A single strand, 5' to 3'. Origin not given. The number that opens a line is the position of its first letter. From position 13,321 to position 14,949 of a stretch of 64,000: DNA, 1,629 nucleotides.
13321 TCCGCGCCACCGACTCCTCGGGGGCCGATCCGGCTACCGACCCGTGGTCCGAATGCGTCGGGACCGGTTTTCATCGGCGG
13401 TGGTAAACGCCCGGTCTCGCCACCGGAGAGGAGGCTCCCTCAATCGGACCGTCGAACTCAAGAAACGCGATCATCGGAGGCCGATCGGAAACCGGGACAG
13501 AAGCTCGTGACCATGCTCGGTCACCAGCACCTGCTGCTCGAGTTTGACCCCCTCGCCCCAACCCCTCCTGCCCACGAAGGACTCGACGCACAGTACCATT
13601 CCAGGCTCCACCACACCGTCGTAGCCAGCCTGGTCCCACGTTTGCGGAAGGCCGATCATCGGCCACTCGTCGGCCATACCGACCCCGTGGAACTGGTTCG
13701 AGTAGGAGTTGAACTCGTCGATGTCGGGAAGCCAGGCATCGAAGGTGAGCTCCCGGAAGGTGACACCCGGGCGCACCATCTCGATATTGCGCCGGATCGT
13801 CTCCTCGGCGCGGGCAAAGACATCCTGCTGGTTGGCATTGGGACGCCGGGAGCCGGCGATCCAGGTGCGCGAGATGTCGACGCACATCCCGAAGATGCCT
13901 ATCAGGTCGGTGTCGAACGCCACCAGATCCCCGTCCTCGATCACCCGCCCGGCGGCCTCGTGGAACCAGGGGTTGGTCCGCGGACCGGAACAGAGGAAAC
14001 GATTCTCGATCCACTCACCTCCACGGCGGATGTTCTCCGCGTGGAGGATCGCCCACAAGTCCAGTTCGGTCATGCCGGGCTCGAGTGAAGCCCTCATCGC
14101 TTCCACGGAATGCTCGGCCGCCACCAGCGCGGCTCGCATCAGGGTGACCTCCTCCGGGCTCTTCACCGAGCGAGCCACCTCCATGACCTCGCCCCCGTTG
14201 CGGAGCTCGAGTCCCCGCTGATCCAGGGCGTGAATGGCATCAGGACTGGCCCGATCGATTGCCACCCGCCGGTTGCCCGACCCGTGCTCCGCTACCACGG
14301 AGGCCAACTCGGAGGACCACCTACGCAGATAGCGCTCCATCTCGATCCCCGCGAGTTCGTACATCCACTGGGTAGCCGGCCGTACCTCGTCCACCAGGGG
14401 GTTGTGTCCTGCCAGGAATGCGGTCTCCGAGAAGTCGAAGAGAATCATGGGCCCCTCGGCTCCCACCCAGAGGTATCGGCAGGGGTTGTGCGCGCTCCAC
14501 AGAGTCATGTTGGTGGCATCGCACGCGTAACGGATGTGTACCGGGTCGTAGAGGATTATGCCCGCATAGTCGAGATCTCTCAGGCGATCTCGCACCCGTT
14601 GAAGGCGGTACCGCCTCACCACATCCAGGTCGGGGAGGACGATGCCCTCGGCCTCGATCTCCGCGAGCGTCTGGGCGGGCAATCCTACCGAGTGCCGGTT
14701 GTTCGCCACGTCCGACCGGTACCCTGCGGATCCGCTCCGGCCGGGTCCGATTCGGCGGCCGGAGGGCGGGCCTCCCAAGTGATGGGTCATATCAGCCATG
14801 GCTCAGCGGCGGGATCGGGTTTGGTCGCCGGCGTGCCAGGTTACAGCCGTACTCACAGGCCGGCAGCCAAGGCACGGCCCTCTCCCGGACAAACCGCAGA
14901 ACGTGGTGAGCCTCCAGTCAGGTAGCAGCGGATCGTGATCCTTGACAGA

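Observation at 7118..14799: Tandem DddP-like lyases translationally coupled to a sarcosine-oxidase-like complex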

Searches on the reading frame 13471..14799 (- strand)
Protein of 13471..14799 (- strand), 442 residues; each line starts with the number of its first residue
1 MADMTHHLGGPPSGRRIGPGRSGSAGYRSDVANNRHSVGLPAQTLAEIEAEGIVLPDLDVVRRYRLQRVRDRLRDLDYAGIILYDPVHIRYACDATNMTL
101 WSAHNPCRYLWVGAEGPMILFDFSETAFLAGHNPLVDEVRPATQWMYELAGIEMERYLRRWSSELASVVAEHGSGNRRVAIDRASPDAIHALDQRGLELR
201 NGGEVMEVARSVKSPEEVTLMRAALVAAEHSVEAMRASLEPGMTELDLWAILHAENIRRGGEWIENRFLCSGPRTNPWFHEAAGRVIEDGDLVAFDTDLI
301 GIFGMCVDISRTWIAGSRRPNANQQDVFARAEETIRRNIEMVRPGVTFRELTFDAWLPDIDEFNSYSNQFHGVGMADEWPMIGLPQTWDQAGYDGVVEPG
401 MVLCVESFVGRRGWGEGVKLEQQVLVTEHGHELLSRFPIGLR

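Call 4: search_protein_families(library=pfam, proteins=[window:13471-14799:-], max_evalue=0.01)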
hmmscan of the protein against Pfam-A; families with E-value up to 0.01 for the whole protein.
window:13471-14799:- (442 aa): 2 families
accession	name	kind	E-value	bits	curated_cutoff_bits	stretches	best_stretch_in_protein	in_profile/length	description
PF00557.29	Peptidase_M24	-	2.5e-32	112.8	23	1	220-428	2-208/208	Metallopeptidase family M24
PF01321.24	Creatinase_N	-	6.6e-06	27.1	22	1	65-212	1-128/128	Creatinase/Prolidase N-terminal domain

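Call 5: search_protein_families(library=ncbifam, proteins=[window:13471-14799:-], max_evalue=0.01)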
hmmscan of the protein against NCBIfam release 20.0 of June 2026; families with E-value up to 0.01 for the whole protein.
window:13471-14799:- (442 aa): 10 families
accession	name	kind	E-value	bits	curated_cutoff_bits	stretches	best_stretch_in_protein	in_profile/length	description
NF043017.1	DimsulpropLyDddP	equivalog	2e-134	448.7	600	1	15-439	8-438/443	dimethylsulfonioproprionate lyase DddP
NF040821.1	dipep_PepQ_Arch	equivalog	5.4e-15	55.2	630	1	203-434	113-338/346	Xaa-Pro dipeptidase PepQ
NF007310.0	PRK09795.1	equivalog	4.8e-14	52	393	1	205-437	120-351/361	aminopeptidase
NF008131.0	PRK10879.1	equivalog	1e-11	44.3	465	1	209-352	170-312/438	Xaa-Pro aminopeptidase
NF038259.1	ectoine_DoeA_2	exception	5.2e-10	38.6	575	1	200-351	141-290/386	ectoine hydrolase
TIGR00500.1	met_pdase_I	equivalog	2.1e-09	37.2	171.35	1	285-414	82-208/247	type I methionyl aminopeptidase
NF011174.0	PRK14576.1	subfamily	2.5e-09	36.5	487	1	195-439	160-399/405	putative endopeptidase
NF011720.0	PRK15173.1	subfamily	2e-05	23.8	420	1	204-439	107-337/343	peptidase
NF011173.0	PRK14575.1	equivalog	2.1e-05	23.6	850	1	204-439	170-400/406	putative peptidase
TIGR02993.1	ectoine_eutD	equivalog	0.0079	15.4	613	0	204-261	150-207/391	ectoine hydrolase DoeA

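Call 10: search_solved_structures(query=window:13471-14799:-, show_alignments=2, max_evalue=0.00001)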
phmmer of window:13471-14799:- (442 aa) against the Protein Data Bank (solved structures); distinct sequences matched with E-value up to 0.00001: 29.
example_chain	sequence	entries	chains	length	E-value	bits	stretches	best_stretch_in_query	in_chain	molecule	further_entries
4rzy_A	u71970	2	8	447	1.4e-109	370.1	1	14-439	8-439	Peptidase M24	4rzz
4s01_A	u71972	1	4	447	6.8e-109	367.8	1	14-439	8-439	Peptidase M24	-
4s00_A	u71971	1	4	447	1.4e-108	366.8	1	14-439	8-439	Peptidase M24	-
4b28_A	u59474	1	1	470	3.8e-107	362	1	2-439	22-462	METALLOPEPTIDASE, FAMILY M24, PUTATIVE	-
5cdl_A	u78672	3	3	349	1.4e-18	70.1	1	209-436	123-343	Proline dipeptidase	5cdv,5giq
5giu_A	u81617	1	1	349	1.4e-18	70.1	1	209-436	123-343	Proline dipeptidase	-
1pv9_A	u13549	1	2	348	2.8e-14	55.9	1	200-436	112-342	Xaa-Pro dipeptidase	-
3q6d_A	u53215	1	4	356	1.3e-13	53.7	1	204-438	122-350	Proline dipeptidase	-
1wy2_A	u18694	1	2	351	3.7e-13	52.2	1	198-436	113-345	Xaa-Pro dipeptidase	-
5cnx_A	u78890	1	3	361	4.8e-12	48.6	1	205-438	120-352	Aminopeptidase YpdF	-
2bwv_A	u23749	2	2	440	2e-10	43.3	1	206-353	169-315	AMINOPEPTIDASE P | XAA-PRO AMINOPEPTIDASE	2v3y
2bww_A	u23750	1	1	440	2e-10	43.2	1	206-354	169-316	AMINOPEPTIDASE P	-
1jaw_A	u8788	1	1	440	2e-10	43.2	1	206-353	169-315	AMINOPEPTIDASE P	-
1a16_A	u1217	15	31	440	2.1e-10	43.2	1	206-353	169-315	AMINOPEPTIDASE P | Xaa-Pro aminopeptidase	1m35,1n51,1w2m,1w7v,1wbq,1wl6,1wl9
2bwx_A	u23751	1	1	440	2.1e-10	43.2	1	206-353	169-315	AMINOPEPTIDASE P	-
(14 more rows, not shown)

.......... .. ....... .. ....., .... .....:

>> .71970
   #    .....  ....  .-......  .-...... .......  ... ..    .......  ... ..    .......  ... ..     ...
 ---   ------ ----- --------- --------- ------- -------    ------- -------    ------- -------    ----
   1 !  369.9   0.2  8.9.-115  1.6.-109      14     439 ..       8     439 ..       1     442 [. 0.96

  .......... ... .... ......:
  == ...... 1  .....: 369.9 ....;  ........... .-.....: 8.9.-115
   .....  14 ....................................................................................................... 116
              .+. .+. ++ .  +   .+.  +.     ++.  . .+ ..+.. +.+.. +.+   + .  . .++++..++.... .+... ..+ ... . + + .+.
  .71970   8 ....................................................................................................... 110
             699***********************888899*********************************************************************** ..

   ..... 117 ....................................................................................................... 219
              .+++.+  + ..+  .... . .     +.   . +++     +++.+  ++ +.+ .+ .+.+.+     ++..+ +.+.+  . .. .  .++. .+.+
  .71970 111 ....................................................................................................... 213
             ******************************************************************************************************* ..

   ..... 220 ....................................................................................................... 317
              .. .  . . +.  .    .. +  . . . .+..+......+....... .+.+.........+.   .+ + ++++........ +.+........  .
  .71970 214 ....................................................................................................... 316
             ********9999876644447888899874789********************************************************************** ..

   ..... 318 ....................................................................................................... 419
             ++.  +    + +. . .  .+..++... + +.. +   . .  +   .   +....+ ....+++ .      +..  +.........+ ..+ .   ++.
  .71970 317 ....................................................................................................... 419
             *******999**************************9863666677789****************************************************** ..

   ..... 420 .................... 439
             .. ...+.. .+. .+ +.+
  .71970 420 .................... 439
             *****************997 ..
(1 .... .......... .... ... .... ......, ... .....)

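Call 11: find_related_loci(query=window:13471-14799:-, collection=genome_contigs, flank=10000)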
Query window:13471-14799:- (442 aa) in genome_contigs; peptide patterns used: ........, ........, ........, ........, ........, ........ (x = any residue, [..] = any of these).
168 stretches matched a pattern; 144 encode a relative of the query (tblastn E <= 1e-3); the best 80 are kept; 80 distinct loci.
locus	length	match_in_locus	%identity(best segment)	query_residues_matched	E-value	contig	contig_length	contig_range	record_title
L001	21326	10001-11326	93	1-442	0e+0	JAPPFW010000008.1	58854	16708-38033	MAG: bacterium isolate RHO1_bin_3 NODE_1169_length_58854_cov_36.347982, whole genome shotgun sequence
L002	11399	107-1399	92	12-442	0e+0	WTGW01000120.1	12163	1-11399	MAG: Acidimicrobiia bacterium isolate CO36404bin_8 NODE_1157_length_12163_cov_46.877106, whole genome shotgun sequence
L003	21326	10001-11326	90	1-442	0e+0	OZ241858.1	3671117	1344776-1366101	MAG: Candidatus Spongiisocius sp. isolate 36f18321-4a0d-4371-a96b-0c675878e5b3 genome assembly, chromosome: 1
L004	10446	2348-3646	92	9-441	0e+0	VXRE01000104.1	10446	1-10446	MAG: Acidimicrobiia bacterium isolate SB0664_bin_25 NODE_2920_length_10446_cov_11.959965, whole genome shotgun sequence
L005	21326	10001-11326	88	1-442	0e+0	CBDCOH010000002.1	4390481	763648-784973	MAG: Candidatus Spongiisociaceae bacterium isolate c8dab69f-a0b8-46d1-84ea-4e70fa3c0124 genome assembly, contig: contig_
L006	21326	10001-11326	88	1-442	0e+0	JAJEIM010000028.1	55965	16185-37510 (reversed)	MAG: Acidimicrobiia bacterium isolate p16x65bins.30 k141_928532, whole genome shotgun sequence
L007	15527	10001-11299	76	10-442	0e+0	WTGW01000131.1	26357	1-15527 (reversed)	MAG: Acidimicrobiia bacterium isolate CO36404bin_8 NODE_320_length_26357_cov_44.006387, whole genome shotgun sequence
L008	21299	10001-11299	76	10-442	0e+0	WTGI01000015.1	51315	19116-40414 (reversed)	MAG: Acidimicrobiia bacterium isolate CO36387bin_10 NODE_230_length_51315_cov_18.101463, whole genome shotgun sequence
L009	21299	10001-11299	77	10-442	0e+0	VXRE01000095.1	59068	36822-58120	MAG: Acidimicrobiia bacterium isolate SB0664_bin_25 NODE_471_length_59068_cov_12.645349, whole genome shotgun sequence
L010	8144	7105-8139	77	10-354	6e-177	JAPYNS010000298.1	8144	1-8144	MAG: Candidatus Spongiisocius variivorans isolate m_rhze10 Seq298, whole genome shotgun sequence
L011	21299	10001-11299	57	10-442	4e-147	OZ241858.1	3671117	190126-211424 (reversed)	MAG: Candidatus Spongiisocius sp. isolate 36f18321-4a0d-4371-a96b-0c675878e5b3 genome assembly, chromosome: 1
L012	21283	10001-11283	74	15-441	0e+0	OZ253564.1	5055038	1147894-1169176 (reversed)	MAG: Candidatus Spongiisociaceae bacterium isolate 3199cb9c-bc02-48ac-8040-05c45f89f65c genome assembly, chromosome: 1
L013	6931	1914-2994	93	1-442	8e-134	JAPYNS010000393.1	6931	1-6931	MAG: Candidatus Spongiisocius variivorans isolate m_rhze10 Seq393, whole genome shotgun sequence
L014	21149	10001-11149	50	57-439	4e-122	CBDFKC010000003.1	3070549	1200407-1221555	MAG: Candidatus Poriferihabitaceae bacterium isolate a4d69010-f4a5-4de6-8f99-68a287b319f1 genome assembly, contig: conti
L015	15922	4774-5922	48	57-439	2e-121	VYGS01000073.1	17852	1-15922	MAG: Gammaproteobacteria bacterium isolate SB0678_bin_7 NODE_794_length_17852_cov_6.544137, whole genome shotgun sequenc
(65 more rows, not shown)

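Call 17: find_homologous_proteins(query=window:13471-14799:-, max_evalue=1e-20)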
Query window:13471-14799:- (442 aa): 7935 proteins with E <= 1e-20 among 8000 candidates; the best 120 are listed.
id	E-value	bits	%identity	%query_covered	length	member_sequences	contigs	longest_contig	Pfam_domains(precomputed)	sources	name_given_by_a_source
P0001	5.7e-285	963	95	100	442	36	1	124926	PF01321.25,PF00557.30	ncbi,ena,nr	ncbi:MAG: aminopeptidase P family protein [Acidimicrobiia bacterium]|nr:aminopeptidase P family prot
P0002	9.2e-277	936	90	100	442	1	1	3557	PF01321.25,PF00557.30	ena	-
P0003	1.3e-276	936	91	100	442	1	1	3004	PF01321.25,PF00557.30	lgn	-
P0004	5.5e-276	934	92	94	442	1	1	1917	PF00557.30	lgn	-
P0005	2.5e-274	928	90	100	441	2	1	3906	PF01321.25,PF00557.30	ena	-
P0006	3.2e-271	918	91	98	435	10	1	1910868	PF01321.25,PF00557.30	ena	-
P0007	1.4e-267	906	88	100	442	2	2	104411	PF01321.25,PF00557.30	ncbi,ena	-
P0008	3.0e-267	905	92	95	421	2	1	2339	PF00557.30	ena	-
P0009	7.6e-266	900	87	100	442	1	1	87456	PF01321.25,PF00557.30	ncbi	-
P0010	1.8e-264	896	90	98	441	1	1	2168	PF00557.30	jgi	-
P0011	1.2e-263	893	87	100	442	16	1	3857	PF01321.25,PF00557.30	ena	-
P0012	2.8e-261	885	88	98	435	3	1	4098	PF01321.25,PF00557.30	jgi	-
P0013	8.2e-261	884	91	93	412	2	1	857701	PF00557.30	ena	-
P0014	9.2e-230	781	77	98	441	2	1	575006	PF01321.25,PF00557.30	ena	-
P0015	3.4e-223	760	76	98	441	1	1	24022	PF00557.30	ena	-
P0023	2.4e-182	625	63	98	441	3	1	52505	PF00557.30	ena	-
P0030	4.1e-156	538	56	97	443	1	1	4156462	PF01321.25,PF00557.30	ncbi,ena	-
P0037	1.3e-153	530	55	96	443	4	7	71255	PF00557.30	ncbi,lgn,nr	ncbi:MAG TPA: Xaa-Pro peptidase family protein [Acidimicrobiia bacterium]|nr:Xaa-Pro peptidase famil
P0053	4.4e-150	519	54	92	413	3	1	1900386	PF00557.30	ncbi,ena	-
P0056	8.0e-150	518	53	92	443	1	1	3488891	PF01321.25,PF00557.30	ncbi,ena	-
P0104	1.7e-143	497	54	91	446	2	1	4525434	PF00557.30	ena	-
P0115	1.6e-142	494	50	96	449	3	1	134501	PF00557.30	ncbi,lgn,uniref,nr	ncbi:aminopeptidase P family protein [Paraburkholderia sp. Cy-641]|uniref:M24 family metallopeptidas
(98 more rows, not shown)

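Call 19: find_encoding_contigs(protein=P0023, flank=8000, max_places=2)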
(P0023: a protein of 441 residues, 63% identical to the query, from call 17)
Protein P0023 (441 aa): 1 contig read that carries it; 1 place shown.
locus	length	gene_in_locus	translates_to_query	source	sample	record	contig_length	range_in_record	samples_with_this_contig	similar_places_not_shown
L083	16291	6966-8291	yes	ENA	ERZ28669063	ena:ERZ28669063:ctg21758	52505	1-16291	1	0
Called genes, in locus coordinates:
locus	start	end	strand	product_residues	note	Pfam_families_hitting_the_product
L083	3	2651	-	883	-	?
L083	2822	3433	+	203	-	PF13487:HD_5, PF01966:HD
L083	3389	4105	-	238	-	-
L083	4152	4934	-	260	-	PF03437:BtpA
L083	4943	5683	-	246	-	PF11716:MDMPI_N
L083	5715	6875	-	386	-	PF18306:LDcluster4, PF03641:Lysine_decarbox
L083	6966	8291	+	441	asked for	PF00557:Peptidase_M24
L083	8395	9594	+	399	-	PF25852:DUF6242_C (faint)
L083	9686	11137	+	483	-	PF07690:MFS_1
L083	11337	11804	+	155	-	-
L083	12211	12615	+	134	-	-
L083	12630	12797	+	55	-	-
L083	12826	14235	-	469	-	PF07992:Pyr_redox_2 (faint), PF00070:Pyr_redox (faint), PF00890:FAD_binding_2 (faint), PF01266:DAO, PF01494:FAD_binding_3 (faint)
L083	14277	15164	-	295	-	PF02541:Ppx-GppA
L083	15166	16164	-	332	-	PF07728:AAA_5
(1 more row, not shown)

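Call 20: find_encoding_contigs(protein=P0030, flank=8000, max_places=2)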
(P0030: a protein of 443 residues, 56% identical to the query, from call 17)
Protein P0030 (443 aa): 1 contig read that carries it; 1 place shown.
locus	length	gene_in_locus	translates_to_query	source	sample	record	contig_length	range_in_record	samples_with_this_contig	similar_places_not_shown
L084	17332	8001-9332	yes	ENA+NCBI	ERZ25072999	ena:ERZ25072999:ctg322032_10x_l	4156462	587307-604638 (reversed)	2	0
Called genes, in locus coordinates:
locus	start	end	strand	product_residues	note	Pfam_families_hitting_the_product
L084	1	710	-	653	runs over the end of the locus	PF13380:CoA_binding_2, PF13607:Succ_CoA_lig, PF13549:ATP-grasp_5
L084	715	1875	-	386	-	PF02771:Acyl-CoA_dh_N, PF02770:Acyl-CoA_dh_M, PF00441:Acyl-CoA_dh_1, PF08028:Acyl-CoA_dh_2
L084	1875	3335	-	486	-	PF02737:3HCDH_N, PF00725:3HCDH, PF13279:4HBT_2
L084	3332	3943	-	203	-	-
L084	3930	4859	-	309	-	PF05853:BKACE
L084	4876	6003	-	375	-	PF06155:GBBH-like_N, PF02668:TauD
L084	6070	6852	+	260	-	PF09339:HTH_IclR, PF12802:MarR_2 (weak), PF01614:IclR_C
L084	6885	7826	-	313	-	PF00892:EamA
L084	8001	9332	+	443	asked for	PF01321:Creatinase_N (weak), PF00557:Peptidase_M24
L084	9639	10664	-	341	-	PF02779:Transket_pyr, PF02780:Transketolase_C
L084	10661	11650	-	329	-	PF00676:E1_dh, PF02775:TPP_enzyme_C (weak), PF13292:DXP_synthase_N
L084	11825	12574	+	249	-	PF09339:HTH_IclR, PF12802:MarR_2 (weak), PF01614:IclR_C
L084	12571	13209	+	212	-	-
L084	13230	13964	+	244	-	PF12974:Phosphonate-bd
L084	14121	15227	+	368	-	PF01571:GCV_T, PF08669:GCV_T_C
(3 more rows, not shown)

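Call 21: find_encoding_contigs(protein=P0037, flank=8000, max_places=2)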
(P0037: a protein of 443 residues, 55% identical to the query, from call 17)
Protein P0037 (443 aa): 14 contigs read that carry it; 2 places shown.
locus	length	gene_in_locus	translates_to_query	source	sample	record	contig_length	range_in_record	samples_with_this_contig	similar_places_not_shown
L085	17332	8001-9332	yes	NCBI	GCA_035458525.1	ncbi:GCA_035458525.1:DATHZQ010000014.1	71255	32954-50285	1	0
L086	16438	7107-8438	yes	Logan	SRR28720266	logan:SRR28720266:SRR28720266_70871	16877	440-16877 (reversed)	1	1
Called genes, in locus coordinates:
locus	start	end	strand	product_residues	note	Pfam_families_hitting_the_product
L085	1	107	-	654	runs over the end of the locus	PF13380:CoA_binding_2, PF13607:Succ_CoA_lig, PF13549:ATP-grasp_5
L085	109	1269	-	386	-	PF02771:Acyl-CoA_dh_N, PF02770:Acyl-CoA_dh_M, PF00441:Acyl-CoA_dh_1, PF08028:Acyl-CoA_dh_2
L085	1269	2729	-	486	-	PF02737:3HCDH_N, PF00725:3HCDH, PF13279:4HBT_2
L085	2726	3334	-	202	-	-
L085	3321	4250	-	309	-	PF05853:BKACE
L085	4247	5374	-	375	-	PF06155:GBBH-like_N, PF02668:TauD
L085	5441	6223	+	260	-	PF01047:MarR (weak), PF09339:HTH_IclR, PF12802:MarR_2 (weak), PF01614:IclR_C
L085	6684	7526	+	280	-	PF00264:Tyrosinase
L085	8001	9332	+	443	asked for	PF00557:Peptidase_M24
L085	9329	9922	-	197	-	-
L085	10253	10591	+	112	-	PF07883:Cupin_2 (weak)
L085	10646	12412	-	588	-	-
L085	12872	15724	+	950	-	PF00486:Trans_reg_C, PF03704:BTAD, PF13191:AAA_16 (weak), PF13401:AAA_22 (weak), PF20720:nSTAND3 (faint), PF25872:HTH_77, PF13424:TPR_12 (weak)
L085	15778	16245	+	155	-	PF08332:CaMKII_AD, PF13474:SnoaL_3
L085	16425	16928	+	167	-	-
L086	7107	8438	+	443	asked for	PF00557:Peptidase_M24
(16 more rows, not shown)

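Call 64: find_encoding_contigs(protein=P0115, flank=7000, max_places=1)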
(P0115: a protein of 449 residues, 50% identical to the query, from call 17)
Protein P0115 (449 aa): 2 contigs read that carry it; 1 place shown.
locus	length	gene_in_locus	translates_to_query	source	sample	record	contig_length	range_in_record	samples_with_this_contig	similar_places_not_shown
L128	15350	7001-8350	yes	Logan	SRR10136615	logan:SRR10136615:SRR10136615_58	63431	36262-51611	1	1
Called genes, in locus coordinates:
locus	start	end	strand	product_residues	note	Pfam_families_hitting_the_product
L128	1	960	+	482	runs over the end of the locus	PF00171:Aldedh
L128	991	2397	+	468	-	PF00301:Rubredoxin, PF01266:DAO (faint), PF05834:Lycopene_cycl (faint), PF07992:Pyr_redox_2, PF13738:Pyr_redox_3 (weak), PF00070:Pyr_redox, PF18113:Rbx_binding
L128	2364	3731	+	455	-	PF00890:FAD_binding_2 (weak), PF01266:DAO, PF07992:Pyr_redox_2 (faint), PF13450:NAD_binding_8 (weak), PF13454:NAD_binding_9 (faint)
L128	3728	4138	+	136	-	PF06249:EutQ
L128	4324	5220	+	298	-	PF00126:HTH_1, PF03466:LysR_substrate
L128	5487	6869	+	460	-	PF00083:Sugar_tr, PF07690:MFS_1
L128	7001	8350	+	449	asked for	PF00557:Peptidase_M24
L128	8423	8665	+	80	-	PF26604:CBU_0592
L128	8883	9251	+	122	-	PF12973:Cupin_7, PF07883:Cupin_2 (faint)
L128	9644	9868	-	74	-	-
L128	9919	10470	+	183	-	PF12482:DUF3701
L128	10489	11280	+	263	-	PF00589:Phage_integrase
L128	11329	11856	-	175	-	-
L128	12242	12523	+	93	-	-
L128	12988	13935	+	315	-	PF00487:FA_desaturase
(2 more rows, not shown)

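Call 65: find_encoding_contigs(protein=P0053, flank=7000, max_places=1)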
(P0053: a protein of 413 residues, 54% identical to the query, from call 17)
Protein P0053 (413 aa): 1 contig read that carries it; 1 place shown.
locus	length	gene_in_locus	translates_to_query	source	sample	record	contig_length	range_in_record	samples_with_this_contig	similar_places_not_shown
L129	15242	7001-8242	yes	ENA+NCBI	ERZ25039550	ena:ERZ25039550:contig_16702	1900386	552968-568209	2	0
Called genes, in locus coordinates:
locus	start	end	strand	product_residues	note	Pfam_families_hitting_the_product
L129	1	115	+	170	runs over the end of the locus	PF00156:Pribosyltran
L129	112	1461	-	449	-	PF00067:p450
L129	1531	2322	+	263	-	PF02230:Abhydrolase_2, PF01738:DLH, PF12146:Hydrolase_4 (faint), PF00326:Peptidase_S9 (weak)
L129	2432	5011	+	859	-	-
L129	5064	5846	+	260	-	PF02900:LigB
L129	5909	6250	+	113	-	-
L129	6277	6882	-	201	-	PF12840:HTH_20, PF01022:HTH_5 (weak), PF13412:HTH_24 (weak)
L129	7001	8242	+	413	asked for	PF00557:Peptidase_M24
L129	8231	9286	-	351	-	PF00491:Arginase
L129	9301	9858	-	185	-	PF07617:DUF1579 (faint)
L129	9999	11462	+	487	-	PF00392:GntR, PF00155:Aminotran_1_2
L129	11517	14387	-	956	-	-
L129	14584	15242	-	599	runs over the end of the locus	PF00400:WD40 (faint), PF26549:Tricorn_N, PF26550:Tricorn_2nd, PF01738:DLH (weak), PF10503:Esterase_PHB (weak), PF20434:BD-FAE (weak), PF00326:Peptidase_S9, PF05577:Peptidase_S28 (weak), +6 more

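Call 66: find_encoding_contigs(protein=P0056, flank=7000, max_places=1)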
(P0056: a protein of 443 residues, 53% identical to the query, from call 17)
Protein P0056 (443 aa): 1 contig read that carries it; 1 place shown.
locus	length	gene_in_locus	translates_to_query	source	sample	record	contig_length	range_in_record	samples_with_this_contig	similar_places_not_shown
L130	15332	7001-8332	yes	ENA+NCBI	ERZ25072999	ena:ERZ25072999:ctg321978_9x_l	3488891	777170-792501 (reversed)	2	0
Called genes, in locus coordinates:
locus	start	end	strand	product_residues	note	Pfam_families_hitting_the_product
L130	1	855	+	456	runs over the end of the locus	PF00890:FAD_binding_2 (weak), PF01266:DAO, PF05834:Lycopene_cycl (faint), PF12831:FAD_oxidored (faint)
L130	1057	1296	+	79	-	PF04014:MazE_antitoxin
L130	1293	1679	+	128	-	PF02661:Fic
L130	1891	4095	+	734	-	PF26550:Tricorn_2nd (faint), PF00930:DPPIV_N, PF26549:Tricorn_N (faint), PF12146:Hydrolase_4 (faint), PF01738:DLH (weak), PF00326:Peptidase_S9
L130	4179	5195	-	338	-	PF18030:Rimk_N, PF14397:ATPgrasp_ST (faint), PF02655:ATP-grasp_3 (weak), PF02955:GSH-S_ATP, PF08443:RimK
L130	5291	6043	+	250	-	PF00535:Glycos_transf_2, PF13641:Glyco_tranf_2_3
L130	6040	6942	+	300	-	PF13489:Methyltransf_23, PF13847:Methyltransf_31 (weak), PF08241:Methyltransf_11, PF08242:Methyltransf_12, PF13649:Methyltransf_25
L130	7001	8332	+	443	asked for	PF01321:Creatinase_N (weak), PF00557:Peptidase_M24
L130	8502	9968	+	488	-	-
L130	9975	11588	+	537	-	-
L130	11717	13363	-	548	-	-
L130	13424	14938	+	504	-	-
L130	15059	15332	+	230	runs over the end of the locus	PF00072:Response_reg, PF00196:GerE, PF04545:Sigma70_r4 (weak), PF08281:Sigma70_r4_2 (weak)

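Call 67: find_encoding_contigs(protein=P0104, flank=7000, max_places=1)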
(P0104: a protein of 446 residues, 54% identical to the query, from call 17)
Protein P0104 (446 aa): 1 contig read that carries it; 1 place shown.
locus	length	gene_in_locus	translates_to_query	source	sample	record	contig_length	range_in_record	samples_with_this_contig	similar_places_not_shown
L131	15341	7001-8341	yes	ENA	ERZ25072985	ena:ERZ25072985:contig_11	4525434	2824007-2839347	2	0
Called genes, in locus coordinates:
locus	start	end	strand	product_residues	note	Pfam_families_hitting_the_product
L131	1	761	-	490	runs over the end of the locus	PF00171:Aldedh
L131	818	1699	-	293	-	-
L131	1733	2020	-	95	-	PF03319:EutN_CcmL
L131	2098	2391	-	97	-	PF00936:BMC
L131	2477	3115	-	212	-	PF27545:CsoS1D_N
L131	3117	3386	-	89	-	-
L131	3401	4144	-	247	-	PF05050:Methyltransf_21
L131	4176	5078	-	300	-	PF01791:DeoC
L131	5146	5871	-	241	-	PF02502:LacAB_rpiB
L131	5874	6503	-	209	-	PF10502:Peptidase_S26, PF00717:Peptidase_S24 (weak)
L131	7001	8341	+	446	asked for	PF00557:Peptidase_M24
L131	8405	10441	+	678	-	PF03453:MoeA_N, PF00994:MoCF_biosynth, PF03454:MoeA_C, PF12727:PBP_like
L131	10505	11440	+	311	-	PF02811:PHP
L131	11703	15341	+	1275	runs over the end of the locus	PF00028:Cadherin, PF17803:Cadherin_4, PF17892:Cadherin_5, PF17963:Big_9, PF17803:Cadherin_4, PF17892:Cadherin_5, PF17963:Big_9, PF17803:Cadherin_4, +18 more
